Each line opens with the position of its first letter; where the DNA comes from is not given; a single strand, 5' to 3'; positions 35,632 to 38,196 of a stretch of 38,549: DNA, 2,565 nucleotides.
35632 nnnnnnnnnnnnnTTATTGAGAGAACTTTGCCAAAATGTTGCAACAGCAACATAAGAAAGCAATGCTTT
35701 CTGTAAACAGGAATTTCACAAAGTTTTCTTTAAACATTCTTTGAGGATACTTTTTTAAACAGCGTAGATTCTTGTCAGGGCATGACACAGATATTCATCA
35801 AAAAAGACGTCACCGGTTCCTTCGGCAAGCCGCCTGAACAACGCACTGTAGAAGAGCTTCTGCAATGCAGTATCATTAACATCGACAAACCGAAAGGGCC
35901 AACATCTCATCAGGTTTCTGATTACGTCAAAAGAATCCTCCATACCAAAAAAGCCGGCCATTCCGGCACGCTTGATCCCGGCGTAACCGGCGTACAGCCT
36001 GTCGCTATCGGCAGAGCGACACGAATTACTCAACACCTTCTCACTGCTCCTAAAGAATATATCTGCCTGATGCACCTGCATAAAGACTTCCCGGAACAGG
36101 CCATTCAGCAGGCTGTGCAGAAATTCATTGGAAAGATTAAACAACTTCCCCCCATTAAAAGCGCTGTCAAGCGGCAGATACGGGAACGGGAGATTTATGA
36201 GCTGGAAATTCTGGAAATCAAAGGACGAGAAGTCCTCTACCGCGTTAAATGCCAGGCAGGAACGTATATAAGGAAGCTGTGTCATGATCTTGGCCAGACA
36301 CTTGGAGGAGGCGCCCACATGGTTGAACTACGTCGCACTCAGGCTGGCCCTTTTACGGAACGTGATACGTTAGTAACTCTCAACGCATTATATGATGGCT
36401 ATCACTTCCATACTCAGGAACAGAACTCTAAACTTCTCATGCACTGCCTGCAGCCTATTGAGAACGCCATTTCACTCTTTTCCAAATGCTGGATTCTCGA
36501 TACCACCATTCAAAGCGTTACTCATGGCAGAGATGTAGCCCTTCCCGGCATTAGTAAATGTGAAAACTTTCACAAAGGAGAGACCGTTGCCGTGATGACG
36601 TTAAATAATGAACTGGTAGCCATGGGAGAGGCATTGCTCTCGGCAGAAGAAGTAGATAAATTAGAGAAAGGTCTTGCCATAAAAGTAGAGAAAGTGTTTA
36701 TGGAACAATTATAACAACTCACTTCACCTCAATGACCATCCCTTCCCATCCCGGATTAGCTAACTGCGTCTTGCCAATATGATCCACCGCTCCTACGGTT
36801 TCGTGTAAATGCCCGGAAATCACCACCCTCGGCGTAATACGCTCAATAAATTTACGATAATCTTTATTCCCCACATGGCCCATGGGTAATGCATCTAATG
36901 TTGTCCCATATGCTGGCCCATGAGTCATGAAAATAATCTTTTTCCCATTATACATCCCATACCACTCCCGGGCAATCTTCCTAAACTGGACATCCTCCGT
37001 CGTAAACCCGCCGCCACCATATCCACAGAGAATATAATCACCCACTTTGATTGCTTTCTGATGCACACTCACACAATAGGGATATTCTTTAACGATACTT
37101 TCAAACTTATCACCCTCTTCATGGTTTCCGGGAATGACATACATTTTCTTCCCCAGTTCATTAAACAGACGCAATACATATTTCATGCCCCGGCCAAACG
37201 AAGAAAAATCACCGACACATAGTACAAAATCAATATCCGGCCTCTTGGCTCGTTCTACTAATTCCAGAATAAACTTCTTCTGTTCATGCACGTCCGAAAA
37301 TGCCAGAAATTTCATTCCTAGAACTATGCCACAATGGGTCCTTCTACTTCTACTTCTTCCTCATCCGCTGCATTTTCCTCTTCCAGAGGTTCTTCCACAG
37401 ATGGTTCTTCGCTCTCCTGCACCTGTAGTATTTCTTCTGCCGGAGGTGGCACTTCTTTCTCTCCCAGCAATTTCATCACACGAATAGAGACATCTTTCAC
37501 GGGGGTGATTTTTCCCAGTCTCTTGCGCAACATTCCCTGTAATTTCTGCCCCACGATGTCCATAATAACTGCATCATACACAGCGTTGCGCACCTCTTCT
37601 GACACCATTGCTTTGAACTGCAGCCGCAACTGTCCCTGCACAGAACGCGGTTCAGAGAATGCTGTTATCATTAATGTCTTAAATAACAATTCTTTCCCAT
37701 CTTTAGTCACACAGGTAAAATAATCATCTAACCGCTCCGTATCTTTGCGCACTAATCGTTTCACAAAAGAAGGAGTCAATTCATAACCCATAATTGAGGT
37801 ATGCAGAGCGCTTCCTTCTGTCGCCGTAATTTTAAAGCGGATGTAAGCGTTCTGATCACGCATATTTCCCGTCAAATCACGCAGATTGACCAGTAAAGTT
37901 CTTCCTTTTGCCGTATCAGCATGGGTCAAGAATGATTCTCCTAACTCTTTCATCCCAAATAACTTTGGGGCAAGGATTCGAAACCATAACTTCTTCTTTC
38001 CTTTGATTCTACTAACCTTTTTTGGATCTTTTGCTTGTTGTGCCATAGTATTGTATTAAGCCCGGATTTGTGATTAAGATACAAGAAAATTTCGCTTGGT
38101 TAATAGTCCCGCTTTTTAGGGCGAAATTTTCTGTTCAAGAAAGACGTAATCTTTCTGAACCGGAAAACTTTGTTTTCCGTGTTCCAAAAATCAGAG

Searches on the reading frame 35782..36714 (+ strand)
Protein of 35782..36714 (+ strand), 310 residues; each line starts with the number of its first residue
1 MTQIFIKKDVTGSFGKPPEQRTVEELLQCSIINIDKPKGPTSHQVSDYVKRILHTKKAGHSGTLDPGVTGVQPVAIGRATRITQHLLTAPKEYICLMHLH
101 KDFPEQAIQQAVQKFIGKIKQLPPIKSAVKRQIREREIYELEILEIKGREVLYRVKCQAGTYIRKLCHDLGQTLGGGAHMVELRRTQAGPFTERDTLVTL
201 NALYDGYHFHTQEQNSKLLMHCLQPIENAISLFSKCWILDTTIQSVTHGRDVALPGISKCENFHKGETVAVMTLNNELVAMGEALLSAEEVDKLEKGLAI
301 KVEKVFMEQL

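Call 9: search_protein_families(library=pfam, proteins=[window:35782-36714:+], max_evalue=0.01)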
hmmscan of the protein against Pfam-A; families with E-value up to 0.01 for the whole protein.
window:35782-36714:+ (310 aa): 5 families
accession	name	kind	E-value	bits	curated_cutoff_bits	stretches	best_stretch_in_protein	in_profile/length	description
PF01509.24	TruB_N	-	3.3e-28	99.4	27.3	1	50-163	1-149/149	TruB family pseudouridylate synthase (N terminal domain)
PF16198.10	TruB_C_2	-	2.3e-21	76.1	29.3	1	164-230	1-65/66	tRNA pseudouridylate synthase B C-terminal domain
PF01472.26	PUA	-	1.3e-16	60.7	24.8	1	237-305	4-73/74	PUA domain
PF08068.17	DKCLD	-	8.3e-11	42.2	27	1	13-45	25-57/58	DKCLD (NUC011) domain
PF21238.2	Pus10_C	-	3.1e-09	37.2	27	1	74-173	107-209/232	Pus10, C-terminal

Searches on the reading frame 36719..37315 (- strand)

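Call 9: search_protein_families(library=pfam, proteins=[window:36719-37315:-], max_evalue=0.01)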
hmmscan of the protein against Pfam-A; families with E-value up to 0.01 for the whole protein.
window:36719-37315:- (198 aa): 3 families
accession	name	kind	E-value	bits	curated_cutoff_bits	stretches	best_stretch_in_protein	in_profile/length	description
PF00149.33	Metallophos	-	4.8e-24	86.3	21.5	1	1-172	1-190/191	Calcineurin-like phosphoesterase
PF12850.12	Metallophos_2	-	2.4e-14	54.1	27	1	1-189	1-133/154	Calcineurin-like phosphoesterase superfamily domain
PF14582.11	Metallophos_3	-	5.7e-08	32.8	28.2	1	48-189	82-237/259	Metallophosphoesterase, calcineurin superfamily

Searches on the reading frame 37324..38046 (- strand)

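Call 9: search_protein_families(library=pfam, proteins=[window:37324-38046:-], max_evalue=0.01)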
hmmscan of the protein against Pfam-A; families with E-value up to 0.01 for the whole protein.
window:37324-38046:- (240 aa): 1 family
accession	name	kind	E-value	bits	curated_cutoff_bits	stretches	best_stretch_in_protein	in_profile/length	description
PF01015.23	Ribosomal_S3Ae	-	5.5e-36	124.4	29.3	1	15-194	9-188/191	Ribosomal S3Ae family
